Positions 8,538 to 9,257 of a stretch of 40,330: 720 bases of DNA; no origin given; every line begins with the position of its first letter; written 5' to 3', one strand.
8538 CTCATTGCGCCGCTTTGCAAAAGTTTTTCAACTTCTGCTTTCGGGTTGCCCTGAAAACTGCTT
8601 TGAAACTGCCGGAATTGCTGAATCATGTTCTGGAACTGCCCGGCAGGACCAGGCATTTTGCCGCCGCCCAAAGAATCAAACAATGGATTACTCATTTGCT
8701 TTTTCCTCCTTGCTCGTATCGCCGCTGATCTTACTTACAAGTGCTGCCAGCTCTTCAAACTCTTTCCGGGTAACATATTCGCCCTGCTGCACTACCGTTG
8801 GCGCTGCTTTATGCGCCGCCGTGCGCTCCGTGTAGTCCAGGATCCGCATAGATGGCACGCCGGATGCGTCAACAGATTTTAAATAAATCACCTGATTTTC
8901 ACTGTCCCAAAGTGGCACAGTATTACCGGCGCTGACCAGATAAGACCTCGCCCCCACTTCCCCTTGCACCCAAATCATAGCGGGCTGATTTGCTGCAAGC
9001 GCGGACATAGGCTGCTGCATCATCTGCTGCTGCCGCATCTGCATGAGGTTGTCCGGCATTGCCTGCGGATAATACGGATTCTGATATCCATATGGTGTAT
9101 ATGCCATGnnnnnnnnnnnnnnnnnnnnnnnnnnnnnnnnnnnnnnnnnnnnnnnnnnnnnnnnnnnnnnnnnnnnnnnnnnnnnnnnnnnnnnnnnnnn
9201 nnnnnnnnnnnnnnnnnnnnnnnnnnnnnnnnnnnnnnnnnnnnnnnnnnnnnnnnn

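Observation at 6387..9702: Eight-gene, terminator-bounded cargo cassette of unknown function between the lysis genes and attP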

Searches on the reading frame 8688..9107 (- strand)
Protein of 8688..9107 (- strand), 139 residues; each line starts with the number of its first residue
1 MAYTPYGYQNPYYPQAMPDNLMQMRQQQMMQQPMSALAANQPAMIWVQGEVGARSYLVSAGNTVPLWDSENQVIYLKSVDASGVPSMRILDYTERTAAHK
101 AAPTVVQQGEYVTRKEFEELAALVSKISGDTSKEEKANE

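Call 7: search_protein_families(library=pfam, max_evalue=0.1, proteins=[window:8688-9107:-])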
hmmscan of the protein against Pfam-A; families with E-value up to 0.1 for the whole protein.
window:8688-9107:- (139 aa): 1 family
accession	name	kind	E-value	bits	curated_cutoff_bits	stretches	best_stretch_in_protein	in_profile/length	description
PF06434.19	Aconitase_2_N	-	0.098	12.8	27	0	21-84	33-95/204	Aconitate hydratase 2 N-terminus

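Call 8: search_protein_families(library=phrogs, max_evalue=0.1, proteins=[window:8688-9107:-])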
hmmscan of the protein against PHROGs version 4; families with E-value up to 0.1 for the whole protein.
window:8688-9107:- (139 aa): 1 family
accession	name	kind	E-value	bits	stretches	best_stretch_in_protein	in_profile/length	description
phrog_21718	-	unknown function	5.4e-30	105.4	1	1-131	9-144/159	-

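Call 15: search_protein_families(library=ncbifam, max_evalue=0.1, proteins=[window:8688-9107:-])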
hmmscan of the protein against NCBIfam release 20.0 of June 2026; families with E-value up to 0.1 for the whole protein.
window:8688-9107:- (139 aa): 1 family
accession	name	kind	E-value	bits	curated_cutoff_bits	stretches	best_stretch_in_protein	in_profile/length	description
NF008163.0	PRK10917.1-1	equivalog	0.013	13.8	796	1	25-74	272-321/692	ATP-dependent DNA helicase RecG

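Call 16: search_protein_families(library=padloc, max_evalue=0.1, proteins=[window:8688-9107:-])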
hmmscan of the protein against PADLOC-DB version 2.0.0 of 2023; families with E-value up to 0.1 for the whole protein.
window:8688-9107:- (139 aa): 0 families

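Call 71: search_dna_similar(query=window:8688-9107:-, collection=phages, mode=protein, max_rows=40, max_evalue=0.01)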
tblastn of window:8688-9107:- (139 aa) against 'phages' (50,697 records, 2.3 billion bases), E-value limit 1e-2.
Records with a match: 11; places in all: 11; records where one place covers at least 80% of the query: 4.
Best place of each record, by identity: <60% 11.
By first word of the organism name: Bacteriophage 8; Dulem 2; Butyrivibrio 1.
By host as written in the record: - 8; Propithecus coquereli 1; Butyrivibrio fibrisolvens DSM 3071 1; Varecia variegata 1.
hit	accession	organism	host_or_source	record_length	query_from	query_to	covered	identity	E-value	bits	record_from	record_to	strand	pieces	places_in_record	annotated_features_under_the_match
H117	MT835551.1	Bacteriophage sp.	human fecal samples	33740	1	138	99%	54.2%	8e-33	126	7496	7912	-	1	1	record has no annotation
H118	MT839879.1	Bacteriophage sp.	human fecal samples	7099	1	127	91%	54.4%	2e-29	116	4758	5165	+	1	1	record has no annotation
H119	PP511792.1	Dulem virus 33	Propithecus coquereli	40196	3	127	90%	51.1%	2e-20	91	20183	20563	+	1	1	hypothetical protein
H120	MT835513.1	Bacteriophage sp.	human fecal samples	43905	6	139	96%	46.5%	1e-22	97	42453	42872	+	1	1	record has no annotation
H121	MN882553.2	Butyrivibrio virus Ceridwen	Butyrivibrio fibrisolvens DSM 3071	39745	44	127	60%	57.0%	3e-22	97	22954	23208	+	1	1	hypothetical protein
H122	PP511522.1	Dulem virus 35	Varecia variegata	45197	43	139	70%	43.0%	1e-15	77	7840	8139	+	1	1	hypothetical protein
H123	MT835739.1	Bacteriophage sp.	human fecal samples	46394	40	128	64%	39.6%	1e-12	69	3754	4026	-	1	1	record has no annotation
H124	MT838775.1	Bacteriophage sp.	human fecal samples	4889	43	120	56%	43.8%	9e-12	67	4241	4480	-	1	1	record has no annotation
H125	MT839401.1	Bacteriophage sp.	human fecal samples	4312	40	114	54%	44.2%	2e-10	62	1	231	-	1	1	record has no annotation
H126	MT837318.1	Bacteriophage sp.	human fecal samples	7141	45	137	67%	33.0%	8e-5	46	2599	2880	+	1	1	record has no annotation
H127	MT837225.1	Bacteriophage sp.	human fecal samples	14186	39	95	41%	36.8%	9e-6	49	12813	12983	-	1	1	record has no annotation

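Call 101: search_solved_structures(query=A9, max_evalue=10, show_alignments=2)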
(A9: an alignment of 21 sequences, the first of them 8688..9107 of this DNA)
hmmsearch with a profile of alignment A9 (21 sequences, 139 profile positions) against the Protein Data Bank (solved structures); distinct sequences matched with E-value up to 10: 5.
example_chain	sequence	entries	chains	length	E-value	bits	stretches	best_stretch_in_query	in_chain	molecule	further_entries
3idv_A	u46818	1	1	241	0.026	17.6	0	67-90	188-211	Protein disulfide-isomerase A4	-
5fv8_A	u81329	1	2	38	0.47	13.5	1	99-126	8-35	FOSW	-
6h9l_A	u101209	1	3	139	0.62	13.1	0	105-136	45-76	Uncharacterized protein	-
1dip_A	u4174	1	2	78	1.4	12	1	106-136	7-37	DELTA-SLEEP-INDUCING PEPTIDE IMMUNOREACTIVE PEPTIDE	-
9had_C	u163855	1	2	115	7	9.7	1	103-136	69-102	DerF21_binder10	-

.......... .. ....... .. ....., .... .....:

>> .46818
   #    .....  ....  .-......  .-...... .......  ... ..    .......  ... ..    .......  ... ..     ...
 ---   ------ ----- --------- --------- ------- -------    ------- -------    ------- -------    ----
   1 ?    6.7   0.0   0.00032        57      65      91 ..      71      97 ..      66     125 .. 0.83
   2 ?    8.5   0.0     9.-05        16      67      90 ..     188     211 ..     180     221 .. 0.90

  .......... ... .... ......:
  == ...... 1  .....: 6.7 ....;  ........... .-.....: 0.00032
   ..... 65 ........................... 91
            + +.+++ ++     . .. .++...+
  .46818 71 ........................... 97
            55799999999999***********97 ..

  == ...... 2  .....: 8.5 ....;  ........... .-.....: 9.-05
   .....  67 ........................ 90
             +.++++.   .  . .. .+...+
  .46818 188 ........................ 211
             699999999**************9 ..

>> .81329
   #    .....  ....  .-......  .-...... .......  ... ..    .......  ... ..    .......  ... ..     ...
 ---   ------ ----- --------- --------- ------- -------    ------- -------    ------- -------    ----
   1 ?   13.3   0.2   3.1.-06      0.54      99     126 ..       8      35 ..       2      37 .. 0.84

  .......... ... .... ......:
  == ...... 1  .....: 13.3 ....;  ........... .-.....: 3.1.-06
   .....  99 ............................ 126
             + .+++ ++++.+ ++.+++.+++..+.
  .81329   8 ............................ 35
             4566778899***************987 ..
